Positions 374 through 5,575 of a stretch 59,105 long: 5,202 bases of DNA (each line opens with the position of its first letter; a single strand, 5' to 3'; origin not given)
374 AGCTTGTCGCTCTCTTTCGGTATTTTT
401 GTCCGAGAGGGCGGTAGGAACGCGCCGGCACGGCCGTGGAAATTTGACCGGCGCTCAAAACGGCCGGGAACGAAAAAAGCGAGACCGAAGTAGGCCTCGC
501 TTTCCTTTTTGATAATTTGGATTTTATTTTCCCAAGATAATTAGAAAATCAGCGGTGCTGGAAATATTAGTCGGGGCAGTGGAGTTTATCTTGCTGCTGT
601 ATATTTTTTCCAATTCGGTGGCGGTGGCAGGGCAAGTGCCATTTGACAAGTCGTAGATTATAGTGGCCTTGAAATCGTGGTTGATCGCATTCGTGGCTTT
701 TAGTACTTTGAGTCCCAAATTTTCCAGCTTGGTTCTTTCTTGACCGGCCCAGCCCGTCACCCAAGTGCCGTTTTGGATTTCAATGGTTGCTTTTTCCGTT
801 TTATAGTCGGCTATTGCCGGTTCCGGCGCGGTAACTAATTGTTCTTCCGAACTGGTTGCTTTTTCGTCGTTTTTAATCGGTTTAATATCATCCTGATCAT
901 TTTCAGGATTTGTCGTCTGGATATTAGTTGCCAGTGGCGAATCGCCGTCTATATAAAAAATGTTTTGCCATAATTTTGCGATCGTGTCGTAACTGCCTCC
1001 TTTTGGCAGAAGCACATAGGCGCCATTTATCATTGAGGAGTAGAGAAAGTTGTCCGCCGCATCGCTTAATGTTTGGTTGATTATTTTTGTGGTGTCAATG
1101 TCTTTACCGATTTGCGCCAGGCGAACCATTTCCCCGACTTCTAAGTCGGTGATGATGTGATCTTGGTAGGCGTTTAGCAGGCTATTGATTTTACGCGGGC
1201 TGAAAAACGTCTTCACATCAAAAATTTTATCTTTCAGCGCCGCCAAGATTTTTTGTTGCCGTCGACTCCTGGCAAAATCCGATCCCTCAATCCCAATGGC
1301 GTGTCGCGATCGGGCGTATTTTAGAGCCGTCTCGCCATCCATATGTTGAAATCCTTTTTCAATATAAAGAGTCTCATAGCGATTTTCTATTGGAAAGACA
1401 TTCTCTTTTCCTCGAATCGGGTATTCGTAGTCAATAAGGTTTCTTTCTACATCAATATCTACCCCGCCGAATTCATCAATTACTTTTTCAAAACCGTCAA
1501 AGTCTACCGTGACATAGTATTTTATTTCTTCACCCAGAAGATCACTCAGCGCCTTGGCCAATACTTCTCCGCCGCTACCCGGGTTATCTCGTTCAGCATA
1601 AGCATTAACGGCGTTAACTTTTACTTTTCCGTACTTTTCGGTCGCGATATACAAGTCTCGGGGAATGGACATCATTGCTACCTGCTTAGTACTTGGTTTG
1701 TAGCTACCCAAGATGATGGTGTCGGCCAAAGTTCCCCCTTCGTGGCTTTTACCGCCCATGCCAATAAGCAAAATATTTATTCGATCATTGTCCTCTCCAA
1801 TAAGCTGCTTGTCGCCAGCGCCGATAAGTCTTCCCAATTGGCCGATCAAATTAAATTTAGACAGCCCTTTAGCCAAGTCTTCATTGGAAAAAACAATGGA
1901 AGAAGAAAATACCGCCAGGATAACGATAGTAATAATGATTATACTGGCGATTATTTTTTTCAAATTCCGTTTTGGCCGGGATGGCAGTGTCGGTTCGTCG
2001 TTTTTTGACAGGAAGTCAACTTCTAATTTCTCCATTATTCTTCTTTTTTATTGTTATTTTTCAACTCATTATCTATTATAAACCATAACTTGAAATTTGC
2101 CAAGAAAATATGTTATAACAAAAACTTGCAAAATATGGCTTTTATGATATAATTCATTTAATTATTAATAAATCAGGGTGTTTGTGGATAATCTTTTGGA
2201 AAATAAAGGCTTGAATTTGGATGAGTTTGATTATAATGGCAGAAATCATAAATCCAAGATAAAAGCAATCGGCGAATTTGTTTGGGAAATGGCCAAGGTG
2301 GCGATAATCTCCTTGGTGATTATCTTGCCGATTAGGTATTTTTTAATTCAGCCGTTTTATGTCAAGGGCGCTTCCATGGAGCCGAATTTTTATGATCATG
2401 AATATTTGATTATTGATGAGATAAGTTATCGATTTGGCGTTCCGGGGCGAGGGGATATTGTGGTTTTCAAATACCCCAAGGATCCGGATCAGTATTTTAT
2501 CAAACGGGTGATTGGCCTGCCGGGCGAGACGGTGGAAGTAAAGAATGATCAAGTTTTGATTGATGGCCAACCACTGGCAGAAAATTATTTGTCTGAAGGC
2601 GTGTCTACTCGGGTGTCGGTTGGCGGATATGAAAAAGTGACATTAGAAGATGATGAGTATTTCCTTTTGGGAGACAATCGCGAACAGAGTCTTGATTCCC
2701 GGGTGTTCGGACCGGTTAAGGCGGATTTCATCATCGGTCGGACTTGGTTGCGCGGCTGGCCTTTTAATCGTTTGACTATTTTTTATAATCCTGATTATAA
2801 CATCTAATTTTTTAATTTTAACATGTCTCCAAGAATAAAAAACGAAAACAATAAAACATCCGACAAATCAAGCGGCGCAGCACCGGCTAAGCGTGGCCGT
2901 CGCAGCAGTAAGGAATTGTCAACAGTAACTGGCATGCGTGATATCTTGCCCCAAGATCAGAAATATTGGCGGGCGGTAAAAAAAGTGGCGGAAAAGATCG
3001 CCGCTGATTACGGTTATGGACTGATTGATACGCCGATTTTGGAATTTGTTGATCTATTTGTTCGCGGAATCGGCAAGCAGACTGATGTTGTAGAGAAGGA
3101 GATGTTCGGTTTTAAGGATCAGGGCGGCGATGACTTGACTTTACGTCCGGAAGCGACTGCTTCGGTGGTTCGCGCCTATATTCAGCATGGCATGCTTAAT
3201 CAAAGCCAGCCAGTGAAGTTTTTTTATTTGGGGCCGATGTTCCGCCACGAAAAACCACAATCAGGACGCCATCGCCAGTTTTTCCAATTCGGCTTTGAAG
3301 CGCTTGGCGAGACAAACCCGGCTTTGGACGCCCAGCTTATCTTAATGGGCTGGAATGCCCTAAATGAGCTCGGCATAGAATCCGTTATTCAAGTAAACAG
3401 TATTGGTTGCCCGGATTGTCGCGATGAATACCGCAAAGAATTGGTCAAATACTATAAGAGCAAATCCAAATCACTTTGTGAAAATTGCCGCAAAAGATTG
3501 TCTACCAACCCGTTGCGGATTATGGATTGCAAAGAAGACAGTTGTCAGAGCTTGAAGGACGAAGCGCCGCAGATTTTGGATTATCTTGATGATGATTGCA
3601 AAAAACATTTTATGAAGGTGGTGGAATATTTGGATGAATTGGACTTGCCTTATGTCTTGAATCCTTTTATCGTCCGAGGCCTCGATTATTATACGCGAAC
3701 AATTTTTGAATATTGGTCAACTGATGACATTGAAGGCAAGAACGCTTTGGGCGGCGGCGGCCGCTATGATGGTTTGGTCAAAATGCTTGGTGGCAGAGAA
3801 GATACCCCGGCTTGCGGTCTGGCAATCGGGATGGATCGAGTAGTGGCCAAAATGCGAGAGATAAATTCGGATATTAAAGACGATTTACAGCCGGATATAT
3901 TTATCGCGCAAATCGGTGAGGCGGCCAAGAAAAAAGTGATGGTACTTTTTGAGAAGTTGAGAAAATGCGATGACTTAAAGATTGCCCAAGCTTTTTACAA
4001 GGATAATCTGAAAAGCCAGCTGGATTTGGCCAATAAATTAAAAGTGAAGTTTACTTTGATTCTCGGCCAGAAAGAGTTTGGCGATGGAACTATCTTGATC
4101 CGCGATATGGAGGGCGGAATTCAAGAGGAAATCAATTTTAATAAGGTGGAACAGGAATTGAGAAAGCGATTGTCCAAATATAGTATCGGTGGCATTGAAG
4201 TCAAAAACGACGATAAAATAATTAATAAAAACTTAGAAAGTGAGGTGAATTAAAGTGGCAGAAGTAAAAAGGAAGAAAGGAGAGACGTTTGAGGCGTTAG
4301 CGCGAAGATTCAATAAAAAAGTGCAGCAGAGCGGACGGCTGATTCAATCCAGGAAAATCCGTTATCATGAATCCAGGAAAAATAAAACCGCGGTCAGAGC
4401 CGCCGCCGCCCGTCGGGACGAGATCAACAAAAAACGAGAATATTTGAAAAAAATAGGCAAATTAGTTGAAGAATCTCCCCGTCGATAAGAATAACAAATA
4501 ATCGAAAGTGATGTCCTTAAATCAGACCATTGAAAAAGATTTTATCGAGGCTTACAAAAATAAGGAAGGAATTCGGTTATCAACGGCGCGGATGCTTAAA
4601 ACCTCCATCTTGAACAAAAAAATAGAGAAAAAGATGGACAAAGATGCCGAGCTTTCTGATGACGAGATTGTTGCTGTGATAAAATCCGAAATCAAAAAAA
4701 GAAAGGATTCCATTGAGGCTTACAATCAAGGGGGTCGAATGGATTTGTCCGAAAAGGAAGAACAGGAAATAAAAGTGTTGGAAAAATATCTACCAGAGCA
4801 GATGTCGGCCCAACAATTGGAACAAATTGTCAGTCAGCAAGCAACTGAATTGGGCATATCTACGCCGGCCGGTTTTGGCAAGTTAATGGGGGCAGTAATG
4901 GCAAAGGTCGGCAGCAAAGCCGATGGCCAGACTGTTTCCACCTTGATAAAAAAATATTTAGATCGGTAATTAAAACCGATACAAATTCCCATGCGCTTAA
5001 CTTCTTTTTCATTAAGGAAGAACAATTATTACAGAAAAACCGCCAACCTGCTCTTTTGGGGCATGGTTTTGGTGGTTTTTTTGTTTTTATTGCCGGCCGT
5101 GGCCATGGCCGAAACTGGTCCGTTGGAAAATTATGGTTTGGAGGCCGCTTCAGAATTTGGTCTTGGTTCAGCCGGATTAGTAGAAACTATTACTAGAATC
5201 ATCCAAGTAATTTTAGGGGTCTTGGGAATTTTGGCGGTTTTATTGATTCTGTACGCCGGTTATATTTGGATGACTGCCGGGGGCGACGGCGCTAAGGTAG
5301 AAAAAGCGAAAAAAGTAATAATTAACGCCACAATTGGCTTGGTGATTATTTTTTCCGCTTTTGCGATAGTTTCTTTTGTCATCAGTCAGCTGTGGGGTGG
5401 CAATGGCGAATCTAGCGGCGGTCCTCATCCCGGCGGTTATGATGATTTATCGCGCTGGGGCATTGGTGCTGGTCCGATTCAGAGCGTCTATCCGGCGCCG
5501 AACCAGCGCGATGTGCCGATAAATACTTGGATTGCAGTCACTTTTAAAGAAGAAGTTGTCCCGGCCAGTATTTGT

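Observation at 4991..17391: Four-gene surface cassette: VirB2/TrbC-like pilins carrying 0.85k and 2.4k residue cargoes, plus Ca-binding membrane partners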

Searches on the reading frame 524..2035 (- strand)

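Call 8: search_protein_families(library=pfam, proteins=[window:524-2035:-], max_evalue=0.01)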
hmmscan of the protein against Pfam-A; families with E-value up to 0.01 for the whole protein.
window:524-2035:- (503 aa): 2 families
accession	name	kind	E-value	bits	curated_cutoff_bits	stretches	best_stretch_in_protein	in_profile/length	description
PF03816.19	LytR_cpsA_psr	-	5.4e-36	124.4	24.6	1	104-271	2-148/150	LytR_cpsA_psr family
PF13399.11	LytR_C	-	1.2e-06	29.7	22.2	1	416-502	2-83/86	LytR cell envelope-related transcriptional attenuator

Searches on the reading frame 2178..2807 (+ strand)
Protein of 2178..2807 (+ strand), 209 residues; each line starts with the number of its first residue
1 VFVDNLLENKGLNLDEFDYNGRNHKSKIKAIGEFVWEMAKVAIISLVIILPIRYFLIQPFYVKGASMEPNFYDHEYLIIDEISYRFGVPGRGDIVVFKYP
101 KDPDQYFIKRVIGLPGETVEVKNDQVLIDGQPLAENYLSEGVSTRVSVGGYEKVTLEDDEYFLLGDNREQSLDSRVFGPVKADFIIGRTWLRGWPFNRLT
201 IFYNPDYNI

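Call 8: search_protein_families(library=pfam, proteins=[window:2178-2807:+], max_evalue=0.01)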
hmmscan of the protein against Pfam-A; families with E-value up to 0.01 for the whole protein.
window:2178-2807:+ (209 aa): 2 families
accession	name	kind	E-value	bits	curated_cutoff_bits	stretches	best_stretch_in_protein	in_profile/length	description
PF10502.14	Peptidase_S26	-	1.7e-49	168.4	22.9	1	36-194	2-168/168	Signal peptidase, peptidase S26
PF00717.28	Peptidase_S24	-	0.00032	20.8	23.3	1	61-122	39-92/116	Peptidase S24-like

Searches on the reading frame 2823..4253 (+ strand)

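Call 8: search_protein_families(library=pfam, proteins=[window:2823-4253:+], max_evalue=0.01)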
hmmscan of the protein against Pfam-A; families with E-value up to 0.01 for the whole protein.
window:2823-4253:+ (476 aa): 5 families
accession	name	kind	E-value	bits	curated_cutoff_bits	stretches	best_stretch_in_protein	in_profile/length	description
PF13393.11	tRNA-synt_His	-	1.4e-45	156.4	25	1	37-340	1-308/308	Histidyl-tRNA synthetase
PF00587.30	tRNA-synt_2b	-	5.6e-12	46.5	29.3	1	95-287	1-110/179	tRNA synthetase class II core domain (G, H, P, S and T)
PF03129.25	HGTP_anticodon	-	1e-06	29.2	21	1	359-448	2-93/94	Anticodon binding domain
PF00152.25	tRNA-synt_2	-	0.0011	18.5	25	0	132-159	93-120/308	tRNA synthetases class II (D, K and N)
PF01409.25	tRNA-synt_2d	-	0.0042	17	19.8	0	93-157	66-129/246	tRNA synthetases class II core domain (F)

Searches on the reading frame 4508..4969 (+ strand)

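Call 8: search_protein_families(library=pfam, proteins=[window:4508-4969:+], max_evalue=0.01)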
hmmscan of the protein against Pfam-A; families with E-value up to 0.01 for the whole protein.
window:4508-4969:+ (153 aa): 2 families
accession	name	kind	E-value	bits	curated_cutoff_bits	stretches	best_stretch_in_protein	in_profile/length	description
PF09424.15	YqeY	-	1.9e-42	145.2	27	1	6-151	2-143/143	Yqey-like protein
PF02637.23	GatB_Yqey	-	8.2e-05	23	27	1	44-151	52-148/148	GatB domain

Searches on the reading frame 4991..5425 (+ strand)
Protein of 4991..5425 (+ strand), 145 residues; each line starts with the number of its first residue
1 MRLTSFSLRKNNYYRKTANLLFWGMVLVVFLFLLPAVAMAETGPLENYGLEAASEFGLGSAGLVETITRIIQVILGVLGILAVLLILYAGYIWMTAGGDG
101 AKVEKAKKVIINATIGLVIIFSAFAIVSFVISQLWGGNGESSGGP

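Call 48: search_solved_structures(query=A2, max_evalue=10, show_alignments=2)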
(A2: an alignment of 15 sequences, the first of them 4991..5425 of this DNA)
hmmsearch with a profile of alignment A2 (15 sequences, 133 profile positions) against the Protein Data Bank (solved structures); distinct sequences matched with E-value up to 10: 5.
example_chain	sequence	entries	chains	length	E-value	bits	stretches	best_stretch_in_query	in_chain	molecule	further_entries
6meo_B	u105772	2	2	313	0.078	16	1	8-117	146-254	C-C chemokine receptor type 5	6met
7f1s_R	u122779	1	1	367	0.078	16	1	8-117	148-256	C-C chemokine receptor type 5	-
7o7f_C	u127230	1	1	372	0.11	15.5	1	8-117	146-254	C-C chemokine receptor type 5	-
7f1q_R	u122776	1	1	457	0.13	15.3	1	8-117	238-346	C-C motif chemokine 3,C-C chemokine receptor type 5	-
9lp2_A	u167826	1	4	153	0.4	13.7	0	85-103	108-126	dAID23.4L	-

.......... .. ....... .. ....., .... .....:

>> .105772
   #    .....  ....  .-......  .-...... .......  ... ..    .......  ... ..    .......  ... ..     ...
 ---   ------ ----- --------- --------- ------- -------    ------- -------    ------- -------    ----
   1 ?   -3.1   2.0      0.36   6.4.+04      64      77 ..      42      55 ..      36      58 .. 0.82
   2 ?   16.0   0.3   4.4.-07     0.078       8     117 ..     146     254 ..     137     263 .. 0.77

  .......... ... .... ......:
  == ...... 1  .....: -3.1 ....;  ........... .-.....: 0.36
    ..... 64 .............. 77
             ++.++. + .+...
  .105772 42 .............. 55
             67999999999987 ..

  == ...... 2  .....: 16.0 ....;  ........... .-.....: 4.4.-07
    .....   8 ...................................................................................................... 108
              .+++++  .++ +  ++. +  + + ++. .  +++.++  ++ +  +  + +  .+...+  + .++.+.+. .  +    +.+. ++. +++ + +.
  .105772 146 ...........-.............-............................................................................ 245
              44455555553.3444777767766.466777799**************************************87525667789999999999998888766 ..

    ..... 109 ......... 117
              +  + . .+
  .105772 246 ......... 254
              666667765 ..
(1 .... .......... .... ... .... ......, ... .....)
